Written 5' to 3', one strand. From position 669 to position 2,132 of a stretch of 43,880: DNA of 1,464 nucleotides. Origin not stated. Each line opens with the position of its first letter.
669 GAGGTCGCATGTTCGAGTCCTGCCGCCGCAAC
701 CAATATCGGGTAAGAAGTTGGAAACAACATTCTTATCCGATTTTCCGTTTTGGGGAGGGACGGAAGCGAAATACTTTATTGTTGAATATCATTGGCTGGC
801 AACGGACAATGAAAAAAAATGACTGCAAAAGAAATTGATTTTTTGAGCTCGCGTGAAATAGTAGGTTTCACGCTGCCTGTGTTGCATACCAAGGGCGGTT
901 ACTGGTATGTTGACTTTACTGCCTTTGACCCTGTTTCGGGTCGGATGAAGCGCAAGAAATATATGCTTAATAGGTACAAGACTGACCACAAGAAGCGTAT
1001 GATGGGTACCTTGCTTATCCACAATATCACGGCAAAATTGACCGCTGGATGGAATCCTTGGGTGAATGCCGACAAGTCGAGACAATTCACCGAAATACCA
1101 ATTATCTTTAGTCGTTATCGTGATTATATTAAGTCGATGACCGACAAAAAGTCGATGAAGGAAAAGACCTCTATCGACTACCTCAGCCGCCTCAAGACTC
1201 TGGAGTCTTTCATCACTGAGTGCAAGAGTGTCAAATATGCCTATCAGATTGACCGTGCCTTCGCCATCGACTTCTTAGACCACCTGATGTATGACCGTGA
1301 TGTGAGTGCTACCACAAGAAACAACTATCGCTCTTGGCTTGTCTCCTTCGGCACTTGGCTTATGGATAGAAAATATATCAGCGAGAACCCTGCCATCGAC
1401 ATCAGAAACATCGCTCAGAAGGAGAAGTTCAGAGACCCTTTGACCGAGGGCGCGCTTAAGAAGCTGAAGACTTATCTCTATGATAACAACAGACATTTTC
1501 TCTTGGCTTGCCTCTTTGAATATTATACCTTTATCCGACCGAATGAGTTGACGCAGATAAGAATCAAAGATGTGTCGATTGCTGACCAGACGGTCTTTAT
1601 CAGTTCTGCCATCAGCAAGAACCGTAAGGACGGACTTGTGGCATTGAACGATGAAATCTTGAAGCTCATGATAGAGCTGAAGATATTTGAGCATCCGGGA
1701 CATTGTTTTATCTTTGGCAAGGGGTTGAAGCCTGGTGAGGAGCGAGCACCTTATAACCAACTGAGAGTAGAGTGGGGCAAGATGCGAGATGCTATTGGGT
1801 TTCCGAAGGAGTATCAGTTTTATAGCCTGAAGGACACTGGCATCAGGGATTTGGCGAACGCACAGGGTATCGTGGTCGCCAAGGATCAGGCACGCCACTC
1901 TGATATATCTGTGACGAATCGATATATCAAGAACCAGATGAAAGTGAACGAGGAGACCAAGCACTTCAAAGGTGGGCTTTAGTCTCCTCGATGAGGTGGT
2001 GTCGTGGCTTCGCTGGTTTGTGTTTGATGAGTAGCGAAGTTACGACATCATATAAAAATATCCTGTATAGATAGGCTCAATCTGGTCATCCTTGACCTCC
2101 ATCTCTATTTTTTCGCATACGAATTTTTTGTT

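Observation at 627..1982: Integration beside a tRNA-Met gene with initiator-like features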

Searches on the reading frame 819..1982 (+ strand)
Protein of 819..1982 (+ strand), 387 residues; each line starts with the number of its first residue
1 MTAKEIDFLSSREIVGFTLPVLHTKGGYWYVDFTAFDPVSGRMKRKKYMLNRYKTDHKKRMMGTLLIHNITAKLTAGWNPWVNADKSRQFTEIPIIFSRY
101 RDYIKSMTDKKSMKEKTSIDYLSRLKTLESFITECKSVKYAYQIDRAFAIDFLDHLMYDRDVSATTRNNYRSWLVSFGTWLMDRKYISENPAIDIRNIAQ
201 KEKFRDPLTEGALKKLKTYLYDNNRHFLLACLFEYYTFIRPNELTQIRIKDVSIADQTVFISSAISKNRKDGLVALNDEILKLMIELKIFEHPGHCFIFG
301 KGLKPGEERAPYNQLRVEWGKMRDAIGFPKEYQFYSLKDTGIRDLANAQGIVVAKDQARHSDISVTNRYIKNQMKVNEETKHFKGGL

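Call 9: search_protein_families(library=pfam, proteins=[window:819-1982:+], max_evalue=0.01)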
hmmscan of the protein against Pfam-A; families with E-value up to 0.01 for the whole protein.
window:819-1982:+ (387 aa): 3 families
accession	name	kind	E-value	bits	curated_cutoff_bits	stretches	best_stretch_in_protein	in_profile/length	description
PF00589.27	Phage_integrase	-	1.7e-11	44.6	27.1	1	228-374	25-170/172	Phage integrase family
PF02899.23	Phage_int_SAM_1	-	6.1e-08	33.3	22.3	2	103-185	4-83/83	Phage integrase, N-terminal SAM-like domain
PF13495.12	Phage_int_SAM_4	-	0.00084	20.1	27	1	111-186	12-83/85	Phage integrase, N-terminal SAM-like domain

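Call 12: search_dna_similar(query=window:819-1982:+, collection=phages, mode=protein, max_rows=25)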
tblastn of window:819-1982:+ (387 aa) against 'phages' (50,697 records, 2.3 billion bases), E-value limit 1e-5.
Records with a match: 44; places in all: 44; records where one place covers at least 80% of the query: 42.
Best place of each record, by identity: <60% 44.
By first word of the organism name: Riemerella 19; Porphyromonas 18; Cellulophaga 2; Polaribacter 2; Bacteriophage 1; Shigella 1; Leeuwenhoekiella 1.
By host as written in the record: Riemerella anatipestifer 6; Riemerella sp. 5; Porphyromonas gingivalis ATCC 49417 2; Cellulophaga baltica NN016046 2; Polaribacter sp. AHE13PA 2; Porphyromonas gingivalis AFR5B1 1; - 1; Porphyromonas gingivalis WW2866 1; and 24 more.
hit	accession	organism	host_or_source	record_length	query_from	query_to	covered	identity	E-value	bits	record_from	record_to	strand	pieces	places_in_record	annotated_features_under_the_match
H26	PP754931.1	Porphyromonas phage phage019b_ATCC49417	Porphyromonas gingivalis ATCC 49417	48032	3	387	99%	33.9%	2e-70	245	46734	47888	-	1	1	integrase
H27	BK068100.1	Porphyromonas phage phage019a_ATCC49417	Porphyromonas gingivalis ATCC 49417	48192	3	387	99%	33.9%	2e-70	245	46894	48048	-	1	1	integrase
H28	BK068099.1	Porphyromonas phage phage018a_AFR5B1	Porphyromonas gingivalis AFR5B1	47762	3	387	99%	33.4%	2e-68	239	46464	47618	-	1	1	integrase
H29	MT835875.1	Bacteriophage sp.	human fecal samples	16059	1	375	97%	34.2%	2e-69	242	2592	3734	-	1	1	record has no annotation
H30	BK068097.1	Porphyromonas phage phage016a_WW2866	Porphyromonas gingivalis WW2866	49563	3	387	99%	33.2%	3e-68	239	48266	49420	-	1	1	integrase | hypothetical protein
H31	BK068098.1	Porphyromonas phage phage017a_JCVISC001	Porphyromonas gingivalis JCVI SC001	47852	3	387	99%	33.2%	1e-67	237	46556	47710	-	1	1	integrase | hypothetical protein (x2)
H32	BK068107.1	Porphyromonas phage phage026a_KCOM2802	Porphyromonas gingivalis KCOM 2802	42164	7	385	98%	33.5%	3e-70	245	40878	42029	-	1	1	integrase | hypothetical protein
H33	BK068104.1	Porphyromonas phage phage023a_KCOM2797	Porphyromonas gingivalis KCOM 2797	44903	7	385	98%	33.2%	6e-70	244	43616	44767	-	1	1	integrase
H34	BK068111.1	Porphyromonas phage phage030a_KCOM2803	Porphyromonas gingivalis KCOM 2803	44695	13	385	96%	33.0%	1e-65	232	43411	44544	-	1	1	integrase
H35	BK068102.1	Porphyromonas phage phage021a_SJD5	Porphyromonas gingivalis SJD5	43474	13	385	96%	33.0%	1e-65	231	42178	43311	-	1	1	integrase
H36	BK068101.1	Porphyromonas phage phage020a_SJD2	Porphyromonas gingivalis SJD2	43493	13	385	96%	33.0%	1e-65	231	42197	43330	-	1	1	integrase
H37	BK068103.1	Porphyromonas phage phage022a_WW2931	Porphyromonas gingivalis WW2931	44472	13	385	96%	32.9%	3e-63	224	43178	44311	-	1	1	integrase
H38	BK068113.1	Porphyromonas phage phage032a_KCOM2801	Porphyromonas gingivalis KCOM 2801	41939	13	385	96%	32.7%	6e-65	229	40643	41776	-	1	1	integrase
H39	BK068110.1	Porphyromonas phage phage029a_Kyudai3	Porphyromonas gingivalis Kyudai-3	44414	13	385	96%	32.5%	4e-65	230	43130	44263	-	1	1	integrase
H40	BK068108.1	Porphyromonas phage phage027a_F0568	Porphyromonas gingivalis F0568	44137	13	385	96%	32.5%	5e-65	229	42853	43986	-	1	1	integrase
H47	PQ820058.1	Riemerella phage PJA1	Riemerella sp.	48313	26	384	93%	26.1%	5e-15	83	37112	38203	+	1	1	integrase/recombinase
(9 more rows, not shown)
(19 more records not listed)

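Call 16: find_encoding_contigs(protein=window:819-1982:+, flank=10000, max_places=10)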
Protein window:819-1982:+ (387 aa): 22 contigs read that carry it; 10 places shown.
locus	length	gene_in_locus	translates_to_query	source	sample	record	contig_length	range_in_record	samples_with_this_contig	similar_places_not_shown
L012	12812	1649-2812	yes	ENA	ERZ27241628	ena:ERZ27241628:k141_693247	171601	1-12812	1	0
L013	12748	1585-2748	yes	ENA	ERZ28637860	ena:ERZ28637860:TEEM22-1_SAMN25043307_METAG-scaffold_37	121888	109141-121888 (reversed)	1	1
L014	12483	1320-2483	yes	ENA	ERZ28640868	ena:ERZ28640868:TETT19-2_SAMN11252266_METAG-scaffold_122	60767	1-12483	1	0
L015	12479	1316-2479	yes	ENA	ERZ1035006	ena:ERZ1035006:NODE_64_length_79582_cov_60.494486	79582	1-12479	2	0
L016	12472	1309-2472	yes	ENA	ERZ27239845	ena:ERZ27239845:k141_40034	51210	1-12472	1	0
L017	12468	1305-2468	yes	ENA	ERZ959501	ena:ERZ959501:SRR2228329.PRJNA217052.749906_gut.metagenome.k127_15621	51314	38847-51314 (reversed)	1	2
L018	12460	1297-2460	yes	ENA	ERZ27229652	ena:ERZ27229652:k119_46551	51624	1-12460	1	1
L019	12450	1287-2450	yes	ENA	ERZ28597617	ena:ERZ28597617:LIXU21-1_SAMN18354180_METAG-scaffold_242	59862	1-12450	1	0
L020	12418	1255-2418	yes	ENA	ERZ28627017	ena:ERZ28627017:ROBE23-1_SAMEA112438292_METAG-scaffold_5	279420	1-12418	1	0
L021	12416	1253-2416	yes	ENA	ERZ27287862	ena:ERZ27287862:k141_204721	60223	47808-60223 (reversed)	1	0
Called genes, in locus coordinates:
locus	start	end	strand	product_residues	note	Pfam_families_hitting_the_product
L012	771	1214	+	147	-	PF01464:SLT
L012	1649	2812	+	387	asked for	PF02899:Phage_int_SAM_1 (faint), PF00589:Phage_integrase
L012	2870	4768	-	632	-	-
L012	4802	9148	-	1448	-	-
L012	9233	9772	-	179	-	-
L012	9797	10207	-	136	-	-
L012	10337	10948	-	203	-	PF20186:DUF6549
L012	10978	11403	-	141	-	PF01510:Amidase_2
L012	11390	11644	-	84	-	-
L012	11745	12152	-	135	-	-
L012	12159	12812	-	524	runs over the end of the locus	-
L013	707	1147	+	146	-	PF01464:SLT (weak)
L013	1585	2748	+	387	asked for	PF02899:Phage_int_SAM_1 (faint), PF00589:Phage_integrase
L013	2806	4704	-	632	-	-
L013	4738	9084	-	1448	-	-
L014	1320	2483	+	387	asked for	PF02899:Phage_int_SAM_1 (faint), PF00589:Phage_integrase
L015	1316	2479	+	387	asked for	PF02899:Phage_int_SAM_1 (faint), PF00589:Phage_integrase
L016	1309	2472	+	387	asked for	PF02899:Phage_int_SAM_1 (faint), PF00589:Phage_integrase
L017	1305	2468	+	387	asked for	PF02899:Phage_int_SAM_1 (faint), PF00589:Phage_integrase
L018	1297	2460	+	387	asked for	PF02899:Phage_int_SAM_1 (faint), PF00589:Phage_integrase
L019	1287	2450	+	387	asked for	PF02899:Phage_int_SAM_1 (faint), PF00589:Phage_integrase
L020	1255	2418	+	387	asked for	PF02899:Phage_int_SAM_1 (faint), PF00589:Phage_integrase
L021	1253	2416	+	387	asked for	PF02899:Phage_int_SAM_1 (faint), PF00589:Phage_integrase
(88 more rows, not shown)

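Call 46: search_solved_structures(query=window:819-1982:+, max_evalue=0.01, show_alignments=3)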
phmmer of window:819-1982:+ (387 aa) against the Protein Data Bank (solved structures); distinct sequences matched with E-value up to 0.01: 0.

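Call 47: search_protein_families(library=ncbifam, proteins=[window:819-1982:+], max_evalue=0.001)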
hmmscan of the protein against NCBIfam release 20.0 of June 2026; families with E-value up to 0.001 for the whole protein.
window:819-1982:+ (387 aa): 5 families
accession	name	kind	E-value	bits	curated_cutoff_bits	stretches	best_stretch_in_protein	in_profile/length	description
TIGR02224.1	recomb_XerC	equivalog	3.5e-12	46.3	335.15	1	102-270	2-173/295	tyrosine recombinase XerC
NF040815.2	recomb_XerA_Arch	equivalog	1.2e-10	41.4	220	1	103-374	3-256/263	site-specific tyrosine recombinase/integron integrase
TIGR02225.1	recomb_XerD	equivalog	5.6e-08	32.4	329.6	1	102-284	2-180/290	site-specific tyrosine recombinase XerD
NF001399.0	PRK00283.1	subfamily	3e-07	30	279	1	101-282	10-188/300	tyrosine recombinase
TIGR02249.1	integrase_gron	subfamily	1.3e-05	24.7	265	1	109-282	10-171/315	integron integrase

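Call 48: get_annotated_region(hit=H26, flank=400)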
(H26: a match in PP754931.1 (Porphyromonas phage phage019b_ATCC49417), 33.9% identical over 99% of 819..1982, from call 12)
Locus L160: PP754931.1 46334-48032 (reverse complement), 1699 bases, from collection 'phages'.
description: Porphyromonas phage phage019b_ATCC49417, complete genome.
organism: Porphyromonas phage phage019b_ATCC49417 (NCBI taxid 3144283)
taxonomy: Viruses
host: Porphyromonas gingivalis ATCC 49417; source: human; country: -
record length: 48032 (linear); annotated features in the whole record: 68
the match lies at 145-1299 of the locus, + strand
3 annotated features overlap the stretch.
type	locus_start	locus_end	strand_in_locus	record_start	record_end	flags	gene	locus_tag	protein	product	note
CDS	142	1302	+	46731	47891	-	-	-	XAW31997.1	integrase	-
CDS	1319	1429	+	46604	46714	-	-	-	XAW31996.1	hypothetical protein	-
CDS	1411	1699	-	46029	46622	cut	-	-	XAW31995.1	transcriptional regulator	-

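Call 49: get_annotated_region(hit=H32, flank=400)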
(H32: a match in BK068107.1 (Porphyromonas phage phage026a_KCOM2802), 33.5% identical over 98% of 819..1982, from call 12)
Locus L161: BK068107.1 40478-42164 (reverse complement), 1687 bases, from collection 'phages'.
description: TPA_asm: Porphyromonas phage phage026a_KCOM2802 genomic sequence.
organism: Porphyromonas phage phage026a_KCOM2802 (NCBI taxid 3154116)
taxonomy: Viruses
host: Porphyromonas gingivalis KCOM 2802; source: -; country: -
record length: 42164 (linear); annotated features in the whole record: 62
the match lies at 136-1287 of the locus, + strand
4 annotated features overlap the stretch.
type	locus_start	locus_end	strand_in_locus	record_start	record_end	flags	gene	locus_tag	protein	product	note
CDS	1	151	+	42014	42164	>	-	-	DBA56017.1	hypothetical protein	-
CDS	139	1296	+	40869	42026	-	-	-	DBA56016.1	integrase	-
CDS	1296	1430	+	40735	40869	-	-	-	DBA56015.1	hypothetical protein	-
CDS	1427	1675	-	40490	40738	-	-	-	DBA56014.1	hypothetical protein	-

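Call 50: get_annotated_region(hit=H47, flank=400)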
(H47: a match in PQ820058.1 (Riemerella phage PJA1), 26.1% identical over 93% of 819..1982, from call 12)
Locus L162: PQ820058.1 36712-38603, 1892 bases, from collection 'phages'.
description: Riemerella phage PJA1, complete genome.
organism: Riemerella phage PJA1 (NCBI taxid 3390497)
taxonomy: Viruses; Duplodnaviria; Heunggongvirae; Uroviricota; Caudoviricetes
host: Riemerella sp.; source: -; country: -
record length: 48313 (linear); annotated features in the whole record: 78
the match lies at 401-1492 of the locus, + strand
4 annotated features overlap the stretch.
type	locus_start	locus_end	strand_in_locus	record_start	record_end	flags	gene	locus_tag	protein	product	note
CDS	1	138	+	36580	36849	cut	-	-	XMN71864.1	hypothetical protein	-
CDS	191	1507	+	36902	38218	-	-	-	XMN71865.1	integrase/recombinase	-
CDS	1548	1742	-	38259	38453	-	-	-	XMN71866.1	hypothetical protein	-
CDS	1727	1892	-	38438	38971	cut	-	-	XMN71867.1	hypothetical protein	-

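Call 51: get_annotated_region(hit=H29, flank=600)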
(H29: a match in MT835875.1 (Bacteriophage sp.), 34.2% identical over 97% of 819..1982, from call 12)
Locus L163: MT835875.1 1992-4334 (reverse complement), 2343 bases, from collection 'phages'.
description: UNVERIFIED: Bacteriophage sp. clone scaffold_872 genomic sequence.
organism: Bacteriophage sp. (NCBI taxid 38018)
taxonomy: Viruses
host: -; source: human fecal samples; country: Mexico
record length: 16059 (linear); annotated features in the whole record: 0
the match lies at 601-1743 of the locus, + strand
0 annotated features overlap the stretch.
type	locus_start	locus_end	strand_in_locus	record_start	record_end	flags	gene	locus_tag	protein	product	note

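Call 53: search_solved_structures(query=A2, max_evalue=1, show_alignments=3)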
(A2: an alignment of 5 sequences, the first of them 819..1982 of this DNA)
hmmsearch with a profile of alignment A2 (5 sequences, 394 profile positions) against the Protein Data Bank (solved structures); distinct sequences matched with E-value up to 1: 20.
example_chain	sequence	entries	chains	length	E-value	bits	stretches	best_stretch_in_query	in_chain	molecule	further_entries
4a8e_A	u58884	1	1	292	6.9e-15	58.1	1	103-390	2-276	PROBABLE TYROSINE RECOMBINASE XERC-LIKE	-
5hxy_A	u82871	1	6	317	2.2e-14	56.5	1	212-380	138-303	Tyrosine recombinase XerA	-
1a0p_A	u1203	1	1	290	1e-12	51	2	163-379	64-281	SITE-SPECIFIC RECOMBINASE XERD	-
2a3v_A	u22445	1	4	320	9.6e-09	37.9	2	320-377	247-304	site-specific recombinase IntI4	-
9i5v_14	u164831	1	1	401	7.2e-07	31.8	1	114-379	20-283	Ribosome-associated translation inhibitor RaiA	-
5dcf_A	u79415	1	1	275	1.4e-06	30.8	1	238-379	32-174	Tyrosine recombinase XerD,DNA translocase FtsK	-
5vfz_A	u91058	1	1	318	1.4e-05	27.5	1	149-268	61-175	Gp33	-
6en0_A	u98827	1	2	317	5.2e-05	25.6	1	159-273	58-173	Int protein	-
6emy_A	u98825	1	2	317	9.4e-05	24.8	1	159-273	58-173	Int protein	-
6emz_A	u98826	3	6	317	0.00034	22.9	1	159-273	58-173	Int protein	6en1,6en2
5c6k_A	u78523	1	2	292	0.00048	22.4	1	168-377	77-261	Integrase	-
1aih_A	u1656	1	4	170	0.013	17.8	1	326-378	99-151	HP1 INTEGRASE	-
3nkh_A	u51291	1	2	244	0.028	16.6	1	313-380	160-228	Integrase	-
2key_A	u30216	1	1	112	0.047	15.9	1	126-196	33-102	Putative phage integrase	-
5dor_A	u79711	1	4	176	0.32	13.2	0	214-377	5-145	Integrase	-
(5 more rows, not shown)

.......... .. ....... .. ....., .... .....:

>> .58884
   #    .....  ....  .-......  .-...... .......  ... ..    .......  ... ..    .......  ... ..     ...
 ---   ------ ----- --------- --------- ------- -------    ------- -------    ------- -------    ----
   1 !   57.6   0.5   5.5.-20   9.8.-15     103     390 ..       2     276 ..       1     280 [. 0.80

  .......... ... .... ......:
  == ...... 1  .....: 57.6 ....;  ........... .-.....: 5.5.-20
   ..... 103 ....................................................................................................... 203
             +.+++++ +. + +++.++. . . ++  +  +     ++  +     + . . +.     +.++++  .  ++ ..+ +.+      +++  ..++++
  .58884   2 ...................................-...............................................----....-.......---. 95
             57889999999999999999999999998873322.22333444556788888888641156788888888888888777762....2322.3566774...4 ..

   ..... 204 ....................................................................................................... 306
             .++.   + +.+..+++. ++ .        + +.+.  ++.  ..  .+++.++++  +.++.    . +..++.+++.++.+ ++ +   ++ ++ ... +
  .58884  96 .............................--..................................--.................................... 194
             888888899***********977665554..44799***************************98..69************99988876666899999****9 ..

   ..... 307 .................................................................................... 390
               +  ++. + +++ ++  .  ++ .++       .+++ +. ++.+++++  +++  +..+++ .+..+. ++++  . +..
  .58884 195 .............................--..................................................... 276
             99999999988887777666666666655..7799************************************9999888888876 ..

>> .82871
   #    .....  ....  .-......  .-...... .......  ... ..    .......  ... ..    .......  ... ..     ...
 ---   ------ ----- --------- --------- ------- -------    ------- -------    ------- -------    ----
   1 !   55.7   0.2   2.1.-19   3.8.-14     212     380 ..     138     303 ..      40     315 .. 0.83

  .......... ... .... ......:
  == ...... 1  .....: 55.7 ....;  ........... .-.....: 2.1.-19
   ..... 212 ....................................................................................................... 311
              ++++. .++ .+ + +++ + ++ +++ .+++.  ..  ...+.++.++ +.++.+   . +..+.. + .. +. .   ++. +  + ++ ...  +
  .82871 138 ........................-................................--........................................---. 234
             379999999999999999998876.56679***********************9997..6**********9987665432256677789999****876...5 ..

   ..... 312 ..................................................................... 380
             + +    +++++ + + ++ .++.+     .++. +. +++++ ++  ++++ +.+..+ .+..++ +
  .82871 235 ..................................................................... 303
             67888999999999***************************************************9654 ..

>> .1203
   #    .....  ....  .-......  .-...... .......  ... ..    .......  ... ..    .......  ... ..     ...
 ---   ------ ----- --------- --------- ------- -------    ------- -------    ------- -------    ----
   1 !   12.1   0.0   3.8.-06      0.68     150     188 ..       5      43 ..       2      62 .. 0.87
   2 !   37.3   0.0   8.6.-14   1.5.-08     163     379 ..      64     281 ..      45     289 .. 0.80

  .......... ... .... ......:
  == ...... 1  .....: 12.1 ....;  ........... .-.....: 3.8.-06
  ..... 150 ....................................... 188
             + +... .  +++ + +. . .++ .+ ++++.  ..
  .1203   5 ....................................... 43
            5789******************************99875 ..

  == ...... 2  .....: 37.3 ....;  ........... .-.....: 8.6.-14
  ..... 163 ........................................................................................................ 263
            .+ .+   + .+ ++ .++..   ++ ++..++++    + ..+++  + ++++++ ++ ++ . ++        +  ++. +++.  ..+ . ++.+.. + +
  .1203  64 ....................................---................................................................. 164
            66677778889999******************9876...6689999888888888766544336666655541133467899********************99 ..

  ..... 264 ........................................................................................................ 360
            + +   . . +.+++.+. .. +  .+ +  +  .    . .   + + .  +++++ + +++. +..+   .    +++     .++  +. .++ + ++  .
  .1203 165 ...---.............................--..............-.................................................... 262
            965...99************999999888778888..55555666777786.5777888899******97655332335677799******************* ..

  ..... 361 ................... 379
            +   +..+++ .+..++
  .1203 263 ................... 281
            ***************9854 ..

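Call 60: search_protein_families(library=phrogs, proteins=[window:819-1982:+], max_evalue=0.00001)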
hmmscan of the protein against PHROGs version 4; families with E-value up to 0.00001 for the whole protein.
window:819-1982:+ (387 aa): 2 families
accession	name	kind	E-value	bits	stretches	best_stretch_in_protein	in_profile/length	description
phrog_1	-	integration and excision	9.3e-31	108.7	1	24-372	119-435/611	integrase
phrog_216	-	integration and excision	2.7e-21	77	1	166-383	14-236/301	integrase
